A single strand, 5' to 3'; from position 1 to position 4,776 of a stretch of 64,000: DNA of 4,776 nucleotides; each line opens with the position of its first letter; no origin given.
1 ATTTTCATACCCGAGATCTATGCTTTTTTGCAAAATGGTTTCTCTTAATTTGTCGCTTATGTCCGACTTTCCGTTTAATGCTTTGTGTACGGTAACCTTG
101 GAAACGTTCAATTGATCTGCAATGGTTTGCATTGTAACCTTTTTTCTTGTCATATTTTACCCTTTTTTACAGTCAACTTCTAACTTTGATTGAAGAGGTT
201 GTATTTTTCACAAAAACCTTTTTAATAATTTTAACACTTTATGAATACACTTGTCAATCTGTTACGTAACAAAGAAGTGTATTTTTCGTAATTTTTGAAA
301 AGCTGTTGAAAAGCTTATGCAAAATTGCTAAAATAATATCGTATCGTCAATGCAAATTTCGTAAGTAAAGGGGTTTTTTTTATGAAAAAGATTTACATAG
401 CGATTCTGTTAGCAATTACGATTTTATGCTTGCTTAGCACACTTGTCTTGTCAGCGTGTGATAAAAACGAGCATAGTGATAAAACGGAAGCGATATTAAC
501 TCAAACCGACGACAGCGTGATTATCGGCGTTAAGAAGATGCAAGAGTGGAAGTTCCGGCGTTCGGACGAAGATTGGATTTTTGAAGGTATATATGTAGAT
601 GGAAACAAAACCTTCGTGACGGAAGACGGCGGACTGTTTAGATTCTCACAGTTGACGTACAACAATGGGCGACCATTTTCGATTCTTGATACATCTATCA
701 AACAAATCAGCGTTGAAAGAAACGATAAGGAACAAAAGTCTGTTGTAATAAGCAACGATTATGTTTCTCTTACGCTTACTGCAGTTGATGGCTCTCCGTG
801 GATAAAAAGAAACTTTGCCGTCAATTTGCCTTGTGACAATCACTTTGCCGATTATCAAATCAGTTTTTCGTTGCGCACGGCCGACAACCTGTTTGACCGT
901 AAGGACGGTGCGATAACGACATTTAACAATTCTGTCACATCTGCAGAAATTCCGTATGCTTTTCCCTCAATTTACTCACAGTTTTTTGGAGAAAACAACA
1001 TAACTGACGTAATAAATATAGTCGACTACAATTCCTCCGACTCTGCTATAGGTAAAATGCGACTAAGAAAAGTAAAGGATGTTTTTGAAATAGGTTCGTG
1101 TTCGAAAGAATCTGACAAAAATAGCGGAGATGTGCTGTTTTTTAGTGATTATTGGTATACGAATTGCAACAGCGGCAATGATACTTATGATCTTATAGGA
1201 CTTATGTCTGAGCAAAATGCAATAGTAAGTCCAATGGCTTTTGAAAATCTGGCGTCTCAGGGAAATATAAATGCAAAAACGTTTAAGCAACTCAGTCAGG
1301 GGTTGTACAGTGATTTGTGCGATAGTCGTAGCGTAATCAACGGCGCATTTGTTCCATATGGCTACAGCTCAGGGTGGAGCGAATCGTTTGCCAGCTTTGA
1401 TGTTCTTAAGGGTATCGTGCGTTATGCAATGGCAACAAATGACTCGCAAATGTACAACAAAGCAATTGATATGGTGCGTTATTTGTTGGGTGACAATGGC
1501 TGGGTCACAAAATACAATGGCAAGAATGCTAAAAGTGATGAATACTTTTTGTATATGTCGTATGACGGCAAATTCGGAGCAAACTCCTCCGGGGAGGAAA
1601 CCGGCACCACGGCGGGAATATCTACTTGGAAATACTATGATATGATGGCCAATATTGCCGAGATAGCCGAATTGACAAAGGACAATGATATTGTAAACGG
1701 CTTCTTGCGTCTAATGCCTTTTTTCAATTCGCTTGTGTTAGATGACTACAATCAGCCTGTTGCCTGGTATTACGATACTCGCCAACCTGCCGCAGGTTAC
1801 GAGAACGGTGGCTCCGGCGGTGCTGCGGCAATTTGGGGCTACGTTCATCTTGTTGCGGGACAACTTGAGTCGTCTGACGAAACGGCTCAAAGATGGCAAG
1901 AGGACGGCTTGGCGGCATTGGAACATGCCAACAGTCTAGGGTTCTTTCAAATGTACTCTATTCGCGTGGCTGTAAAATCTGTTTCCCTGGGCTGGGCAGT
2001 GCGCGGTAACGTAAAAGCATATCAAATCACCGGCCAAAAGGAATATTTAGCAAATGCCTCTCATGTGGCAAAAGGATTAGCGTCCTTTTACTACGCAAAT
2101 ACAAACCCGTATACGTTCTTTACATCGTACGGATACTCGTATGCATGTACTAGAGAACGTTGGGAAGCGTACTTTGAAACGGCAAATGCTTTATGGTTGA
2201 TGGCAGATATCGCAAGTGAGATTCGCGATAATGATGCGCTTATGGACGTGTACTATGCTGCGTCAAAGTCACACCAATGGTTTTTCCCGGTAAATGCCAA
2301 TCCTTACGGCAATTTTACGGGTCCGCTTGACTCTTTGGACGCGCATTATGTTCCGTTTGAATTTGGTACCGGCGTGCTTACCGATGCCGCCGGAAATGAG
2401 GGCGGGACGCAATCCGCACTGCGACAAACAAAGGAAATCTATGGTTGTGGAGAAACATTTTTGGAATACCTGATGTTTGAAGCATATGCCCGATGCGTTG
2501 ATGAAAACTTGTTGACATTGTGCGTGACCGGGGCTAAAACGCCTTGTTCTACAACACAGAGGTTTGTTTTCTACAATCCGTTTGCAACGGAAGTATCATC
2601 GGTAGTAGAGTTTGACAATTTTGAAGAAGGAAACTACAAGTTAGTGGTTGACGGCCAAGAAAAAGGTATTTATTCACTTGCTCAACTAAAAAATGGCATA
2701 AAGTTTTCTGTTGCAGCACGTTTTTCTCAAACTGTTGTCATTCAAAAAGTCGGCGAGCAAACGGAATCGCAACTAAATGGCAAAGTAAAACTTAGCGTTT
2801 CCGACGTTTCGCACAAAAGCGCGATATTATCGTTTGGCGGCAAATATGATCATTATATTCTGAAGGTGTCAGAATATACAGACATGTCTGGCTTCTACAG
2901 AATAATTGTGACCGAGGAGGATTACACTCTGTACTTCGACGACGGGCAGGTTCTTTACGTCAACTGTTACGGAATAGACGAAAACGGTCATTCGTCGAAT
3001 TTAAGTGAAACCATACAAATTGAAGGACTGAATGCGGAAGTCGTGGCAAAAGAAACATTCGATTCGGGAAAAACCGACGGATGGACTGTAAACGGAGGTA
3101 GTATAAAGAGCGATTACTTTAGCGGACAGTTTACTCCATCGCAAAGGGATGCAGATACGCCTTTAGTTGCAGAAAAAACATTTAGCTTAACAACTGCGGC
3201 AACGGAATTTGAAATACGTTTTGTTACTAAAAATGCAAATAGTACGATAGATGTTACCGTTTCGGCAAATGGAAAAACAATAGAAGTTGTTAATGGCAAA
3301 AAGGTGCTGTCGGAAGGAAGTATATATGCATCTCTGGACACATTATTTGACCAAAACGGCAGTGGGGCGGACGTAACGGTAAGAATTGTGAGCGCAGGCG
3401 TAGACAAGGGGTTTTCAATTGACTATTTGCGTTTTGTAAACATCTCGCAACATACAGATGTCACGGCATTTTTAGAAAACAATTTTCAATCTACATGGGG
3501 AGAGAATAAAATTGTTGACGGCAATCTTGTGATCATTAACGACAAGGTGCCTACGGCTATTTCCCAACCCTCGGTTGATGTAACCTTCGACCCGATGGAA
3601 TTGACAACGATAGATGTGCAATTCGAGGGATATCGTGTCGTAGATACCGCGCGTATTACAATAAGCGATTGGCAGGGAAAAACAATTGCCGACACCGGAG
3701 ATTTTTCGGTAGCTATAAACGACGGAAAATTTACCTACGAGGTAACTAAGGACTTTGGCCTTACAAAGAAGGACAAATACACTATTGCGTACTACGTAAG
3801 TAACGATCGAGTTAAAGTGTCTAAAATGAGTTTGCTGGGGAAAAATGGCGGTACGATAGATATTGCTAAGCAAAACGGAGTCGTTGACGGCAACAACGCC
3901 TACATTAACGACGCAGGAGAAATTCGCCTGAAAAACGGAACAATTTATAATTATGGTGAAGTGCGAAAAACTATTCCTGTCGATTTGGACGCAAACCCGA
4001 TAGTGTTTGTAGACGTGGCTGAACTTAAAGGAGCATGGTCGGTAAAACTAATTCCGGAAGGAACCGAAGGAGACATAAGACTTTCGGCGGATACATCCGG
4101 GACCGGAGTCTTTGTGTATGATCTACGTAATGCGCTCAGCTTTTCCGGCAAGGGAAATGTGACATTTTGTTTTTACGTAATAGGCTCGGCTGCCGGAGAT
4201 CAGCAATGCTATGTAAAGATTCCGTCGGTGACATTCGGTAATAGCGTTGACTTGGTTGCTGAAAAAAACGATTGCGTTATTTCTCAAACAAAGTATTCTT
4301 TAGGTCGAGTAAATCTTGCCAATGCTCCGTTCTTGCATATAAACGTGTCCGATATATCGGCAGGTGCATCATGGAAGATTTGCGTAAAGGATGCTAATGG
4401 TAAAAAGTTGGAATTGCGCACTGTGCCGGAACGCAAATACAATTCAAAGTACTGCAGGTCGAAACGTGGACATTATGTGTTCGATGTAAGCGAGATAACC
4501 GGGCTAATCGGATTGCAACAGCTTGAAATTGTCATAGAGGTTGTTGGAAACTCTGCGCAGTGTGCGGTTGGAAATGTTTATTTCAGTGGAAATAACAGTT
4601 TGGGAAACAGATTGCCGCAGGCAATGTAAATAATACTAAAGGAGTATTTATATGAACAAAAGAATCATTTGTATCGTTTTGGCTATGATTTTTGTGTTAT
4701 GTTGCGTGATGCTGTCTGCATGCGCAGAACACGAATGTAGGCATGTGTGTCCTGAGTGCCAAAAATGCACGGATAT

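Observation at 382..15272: Secreted and cytoplasmic paralogs of an unassigned putative glycan-active core bracket an ABC importer and a GH130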

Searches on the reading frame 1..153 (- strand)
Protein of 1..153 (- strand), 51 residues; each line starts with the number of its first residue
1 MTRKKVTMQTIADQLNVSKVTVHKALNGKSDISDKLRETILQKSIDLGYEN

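Call 90: search_protein_families(library=pfam, proteins=[window:1-153:-], max_evalue=0.01)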
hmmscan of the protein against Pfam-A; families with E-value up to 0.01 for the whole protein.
window:1-153:- (51 aa): 7 families
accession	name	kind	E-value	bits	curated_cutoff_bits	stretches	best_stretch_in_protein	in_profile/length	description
PF00356.27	LacI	-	2.6e-07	30.8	27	1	7-49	1-43/46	Bacterial regulatory proteins, lacI family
PF08279.18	HTH_11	-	1.9e-05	24.9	25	1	2-26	12-36/55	HTH domain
PF04967.18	HTH_10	-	5.7e-05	23.3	23.1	1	4-27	22-45/53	HTH DNA binding domain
PF00392.27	GntR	-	0.00065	19.7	27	0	7-27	26-46/64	Bacterial regulatory proteins, gntR family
PF12116.14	SpoIIID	-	0.0041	17.7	27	1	3-29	17-43/82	Stage III sporulation protein D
PF01381.28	HTH_3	-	0.0054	17.2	23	1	4-35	8-39/55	Helix-turn-helix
PF13309.12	HTH_22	-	0.0067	16.9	29.6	1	5-26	41-62/63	HTH domain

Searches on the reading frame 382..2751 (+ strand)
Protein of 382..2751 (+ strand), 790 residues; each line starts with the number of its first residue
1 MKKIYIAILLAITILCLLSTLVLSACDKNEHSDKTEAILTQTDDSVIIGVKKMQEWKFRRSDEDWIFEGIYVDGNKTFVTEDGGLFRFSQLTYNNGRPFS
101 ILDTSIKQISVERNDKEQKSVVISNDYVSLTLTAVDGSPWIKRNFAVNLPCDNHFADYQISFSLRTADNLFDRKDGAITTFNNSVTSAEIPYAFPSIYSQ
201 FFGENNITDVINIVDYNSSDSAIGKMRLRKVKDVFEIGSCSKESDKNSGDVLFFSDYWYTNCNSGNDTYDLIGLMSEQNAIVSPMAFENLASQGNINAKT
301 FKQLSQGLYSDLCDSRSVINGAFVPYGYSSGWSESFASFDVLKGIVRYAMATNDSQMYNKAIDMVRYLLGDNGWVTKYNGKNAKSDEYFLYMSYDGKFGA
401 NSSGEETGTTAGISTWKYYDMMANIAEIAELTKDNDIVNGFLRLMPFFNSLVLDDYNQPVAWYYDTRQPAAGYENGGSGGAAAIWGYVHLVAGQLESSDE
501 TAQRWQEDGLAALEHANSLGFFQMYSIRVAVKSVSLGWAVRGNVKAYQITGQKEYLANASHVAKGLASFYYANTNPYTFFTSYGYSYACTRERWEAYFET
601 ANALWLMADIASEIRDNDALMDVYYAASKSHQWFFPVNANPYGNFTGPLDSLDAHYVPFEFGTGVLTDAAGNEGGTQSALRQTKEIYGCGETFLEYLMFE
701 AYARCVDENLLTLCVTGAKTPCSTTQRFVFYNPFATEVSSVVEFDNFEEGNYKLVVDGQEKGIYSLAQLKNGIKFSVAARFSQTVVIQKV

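Call 13: find_homologous_proteins(query=window:382-2751:+, max_evalue=0.001)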
Query window:382-2751:+ (790 aa): 16 proteins with E <= 0.001 among 8000 candidates.
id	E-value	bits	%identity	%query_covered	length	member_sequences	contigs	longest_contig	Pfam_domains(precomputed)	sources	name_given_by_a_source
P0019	3.0e-230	785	46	100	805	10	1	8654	-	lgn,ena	-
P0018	5.7e-223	761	45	100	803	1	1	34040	-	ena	-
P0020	9.3e-223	760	44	100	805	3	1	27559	-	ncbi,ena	-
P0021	7.0e-212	724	43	100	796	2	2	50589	-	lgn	-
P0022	3.8e-210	718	44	99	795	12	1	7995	-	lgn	-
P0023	3.7e-208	712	44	99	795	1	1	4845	-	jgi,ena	-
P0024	4.3e-206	705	43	99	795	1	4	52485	-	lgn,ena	-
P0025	4.2e-205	702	43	100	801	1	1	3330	-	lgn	-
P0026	2.2e-201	689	43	98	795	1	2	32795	-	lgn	-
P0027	6.0e-201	688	43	99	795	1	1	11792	-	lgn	-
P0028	2.4e-199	683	44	100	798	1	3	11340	-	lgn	-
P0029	5.4e-198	678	43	100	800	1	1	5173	-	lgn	-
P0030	5.1e-195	668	42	97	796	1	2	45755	-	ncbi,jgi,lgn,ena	ncbi:MAG: hypothetical protein WC907_04485 [Acholeplasmataceae bacterium]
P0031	1.4e-152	528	48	64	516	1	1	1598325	-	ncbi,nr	ncbi:hypothetical protein KHQ89_05585 [Mycoplasmatota bacterium]|nr:hypothetical protein KHQ89_05585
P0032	2.2e-101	359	31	98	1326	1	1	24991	PF00041.28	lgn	-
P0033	3.3e-79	285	30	82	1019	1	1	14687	-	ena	-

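Call 76: find_encoding_contigs(protein=P0033, flank=10000, max_places=1)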
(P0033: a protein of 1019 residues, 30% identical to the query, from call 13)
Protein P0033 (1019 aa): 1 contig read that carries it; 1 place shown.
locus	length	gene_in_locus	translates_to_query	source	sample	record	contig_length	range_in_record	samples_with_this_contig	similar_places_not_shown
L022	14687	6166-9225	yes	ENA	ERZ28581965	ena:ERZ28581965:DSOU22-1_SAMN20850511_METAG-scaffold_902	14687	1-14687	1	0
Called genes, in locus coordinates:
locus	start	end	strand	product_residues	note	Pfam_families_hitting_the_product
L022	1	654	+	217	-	?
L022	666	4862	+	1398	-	-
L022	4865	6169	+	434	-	-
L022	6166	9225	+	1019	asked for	-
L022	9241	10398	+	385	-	PF04041:Glyco_hydro_130 (faint)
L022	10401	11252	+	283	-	PF00456:Transketolase_N, PF13292:DXP_synthase_N, PF00676:E1_dh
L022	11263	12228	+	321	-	PF02779:Transket_pyr, PF02780:Transketolase_C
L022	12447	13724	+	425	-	-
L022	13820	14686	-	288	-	?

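Call 77: find_encoding_contigs(protein=P0032, flank=10000, max_places=1)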
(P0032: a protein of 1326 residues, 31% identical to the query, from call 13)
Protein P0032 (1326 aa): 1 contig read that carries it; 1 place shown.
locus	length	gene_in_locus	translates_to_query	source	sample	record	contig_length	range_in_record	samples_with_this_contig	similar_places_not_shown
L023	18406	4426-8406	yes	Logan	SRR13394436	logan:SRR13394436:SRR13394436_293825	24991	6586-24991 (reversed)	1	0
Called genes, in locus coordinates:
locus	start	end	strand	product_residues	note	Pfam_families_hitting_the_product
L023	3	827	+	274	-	?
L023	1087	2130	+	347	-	PF00356:LacI, PF00532:Peripla_BP_1, PF13407:Peripla_BP_4, PF13377:Peripla_BP_3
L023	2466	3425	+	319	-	PF00528:BPD_transp_1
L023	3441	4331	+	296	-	PF00528:BPD_transp_1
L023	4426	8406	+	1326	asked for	PF00041:fn3 (faint)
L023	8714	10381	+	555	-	PF01547:SBP_bac_1 (weak), PF12010:DUF3502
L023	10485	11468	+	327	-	PF08950:DUF1861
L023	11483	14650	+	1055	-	PF22907:Ams1-like_1st (faint), PF01074:Glyco_hydro_38N, PF09261:Alpha-mann_mid, PF07748:Glyco_hydro_38C, PF17677:Glyco_hydro38C2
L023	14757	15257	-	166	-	-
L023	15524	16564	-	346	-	PF00356:LacI (faint), PF13377:Peripla_BP_3, PF00532:Peripla_BP_1 (weak)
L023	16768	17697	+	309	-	PF00528:BPD_transp_1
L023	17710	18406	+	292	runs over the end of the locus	PF00528:BPD_transp_1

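Call 80: search_solved_structures(query=L023:10485-11465:+, max_evalue=0.001)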
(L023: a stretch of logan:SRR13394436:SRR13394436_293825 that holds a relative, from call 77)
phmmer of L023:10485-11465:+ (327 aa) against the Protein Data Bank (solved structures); distinct sequences matched with E-value up to 0.001: 5.
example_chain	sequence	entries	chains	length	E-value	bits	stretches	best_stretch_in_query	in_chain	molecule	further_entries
6q50_A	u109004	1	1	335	1.2e-99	336.8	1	3-316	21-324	MPT-4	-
2b4w_A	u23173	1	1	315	5.1e-97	328.2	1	4-316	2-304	hypothetical protein, conserved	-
6q4w_A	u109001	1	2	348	2.4e-84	286.5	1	6-316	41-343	LmxM MPT-1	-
6q4x_A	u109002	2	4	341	6.4e-83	281.8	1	7-317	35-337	Uncharacterized protein | LmxM MPT-2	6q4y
6q4z_A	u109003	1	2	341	2.6e-82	279.8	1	7-317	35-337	LmxM MPT-2 D94N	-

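Call 81: search_protein_families(library=ncbifam, proteins=[L023:10485-11465:+, L022:9241-10395:+, L022:4865-6166:+, L022:666-4859:+, L023:8714-10378:+], max_evalue=0.001)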
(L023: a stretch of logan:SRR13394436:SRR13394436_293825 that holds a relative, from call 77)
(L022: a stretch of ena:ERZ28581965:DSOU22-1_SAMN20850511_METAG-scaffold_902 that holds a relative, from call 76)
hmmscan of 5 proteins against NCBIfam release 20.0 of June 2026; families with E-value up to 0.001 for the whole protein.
L023:10485-11465:+ (327 aa): 0 families

L022:9241-10395:+ (385 aa): 3 families
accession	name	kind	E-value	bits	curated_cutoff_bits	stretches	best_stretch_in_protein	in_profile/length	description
NF052550.1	BManbPhaseBMBP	equivalog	9.4e-20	71.1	450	1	65-379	10-290/296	beta-1,2-mannobiose phosphorylase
NF058598.1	BetMansidBT3780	equivalog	1.1e-17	64.2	550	1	47-258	16-232/366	beta-1,2-mannosidase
NF050092.1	BtaManbiosPhlase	equivalog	1.1e-06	27.9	550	1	130-370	106-333/351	BtaManbiosPhlase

L022:4865-6166:+ (434 aa): 0 families

L022:666-4859:+ (1398 aa): 0 families

L023:8714-10378:+ (555 aa): 0 families

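Call 95: search_protein_families(library=pfam, proteins=[L022:4865-6166:+], max_evalue=0.01)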
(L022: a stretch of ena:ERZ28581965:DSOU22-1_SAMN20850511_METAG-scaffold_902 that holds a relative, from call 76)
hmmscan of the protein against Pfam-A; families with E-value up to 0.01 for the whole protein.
L022:4865-6166:+ (434 aa): 0 families

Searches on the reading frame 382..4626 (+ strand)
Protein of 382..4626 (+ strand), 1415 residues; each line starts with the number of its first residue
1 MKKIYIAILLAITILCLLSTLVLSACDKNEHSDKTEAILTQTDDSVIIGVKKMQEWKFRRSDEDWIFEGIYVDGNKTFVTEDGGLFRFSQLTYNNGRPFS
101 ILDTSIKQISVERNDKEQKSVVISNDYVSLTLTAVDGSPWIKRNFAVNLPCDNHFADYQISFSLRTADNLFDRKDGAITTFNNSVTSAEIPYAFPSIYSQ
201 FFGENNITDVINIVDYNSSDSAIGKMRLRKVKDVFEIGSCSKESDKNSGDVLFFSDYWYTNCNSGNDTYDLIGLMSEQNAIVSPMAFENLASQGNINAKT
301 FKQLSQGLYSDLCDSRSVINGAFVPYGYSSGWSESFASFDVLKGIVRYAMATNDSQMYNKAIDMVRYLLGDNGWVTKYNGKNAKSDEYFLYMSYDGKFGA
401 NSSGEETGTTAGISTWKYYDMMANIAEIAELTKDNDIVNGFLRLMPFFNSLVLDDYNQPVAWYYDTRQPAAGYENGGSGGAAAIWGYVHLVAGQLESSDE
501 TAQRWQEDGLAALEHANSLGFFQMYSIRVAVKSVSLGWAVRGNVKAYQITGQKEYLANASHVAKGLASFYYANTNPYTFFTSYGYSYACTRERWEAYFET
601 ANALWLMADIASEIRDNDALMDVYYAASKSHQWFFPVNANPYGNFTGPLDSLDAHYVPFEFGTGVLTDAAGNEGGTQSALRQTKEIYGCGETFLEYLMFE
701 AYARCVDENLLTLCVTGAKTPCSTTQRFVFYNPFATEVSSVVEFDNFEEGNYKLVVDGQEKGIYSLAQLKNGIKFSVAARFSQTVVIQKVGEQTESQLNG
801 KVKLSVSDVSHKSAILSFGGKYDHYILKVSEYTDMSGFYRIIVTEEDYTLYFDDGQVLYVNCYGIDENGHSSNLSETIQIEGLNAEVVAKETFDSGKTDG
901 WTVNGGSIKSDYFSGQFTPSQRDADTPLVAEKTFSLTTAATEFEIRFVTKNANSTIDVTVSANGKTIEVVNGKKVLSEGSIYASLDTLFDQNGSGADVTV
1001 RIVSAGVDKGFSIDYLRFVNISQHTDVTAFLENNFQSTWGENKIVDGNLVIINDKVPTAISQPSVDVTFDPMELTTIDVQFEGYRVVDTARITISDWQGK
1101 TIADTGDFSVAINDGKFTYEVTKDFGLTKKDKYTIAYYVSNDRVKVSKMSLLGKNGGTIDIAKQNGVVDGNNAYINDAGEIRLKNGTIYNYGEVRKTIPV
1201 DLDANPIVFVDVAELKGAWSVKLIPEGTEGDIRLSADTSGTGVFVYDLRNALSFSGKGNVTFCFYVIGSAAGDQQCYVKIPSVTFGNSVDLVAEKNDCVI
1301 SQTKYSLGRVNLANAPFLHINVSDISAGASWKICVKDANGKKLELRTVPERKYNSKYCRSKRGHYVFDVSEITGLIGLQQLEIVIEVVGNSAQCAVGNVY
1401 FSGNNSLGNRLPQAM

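Call 8: search_protein_families(library=pfam, proteins=[window:382-4626:+], max_evalue=0.1)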
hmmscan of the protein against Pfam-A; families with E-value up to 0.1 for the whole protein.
window:382-4626:+ (1415 aa): 0 families

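Call 10: search_solved_structures(query=window:382-4626:+, max_evalue=10)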
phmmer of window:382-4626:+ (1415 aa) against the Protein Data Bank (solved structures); distinct sequences matched with E-value up to 10: 0.

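Call 11: search_protein_families(library=ncbifam, proteins=[window:382-4626:+], max_evalue=0.1)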
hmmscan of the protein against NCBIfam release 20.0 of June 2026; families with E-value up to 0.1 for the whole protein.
window:382-4626:+ (1415 aa): 2 families
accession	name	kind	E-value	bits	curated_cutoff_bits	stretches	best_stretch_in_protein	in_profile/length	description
NF053514.2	JUQZ_fam_ocin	equivalog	0.046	14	40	0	1-54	1-55/107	BLB8/JUQZ-1 family protein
NF047803.1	LIC12338_lipo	equivalog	0.063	13.2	90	0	11-37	11-37/66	LIC12338 family lipoprotein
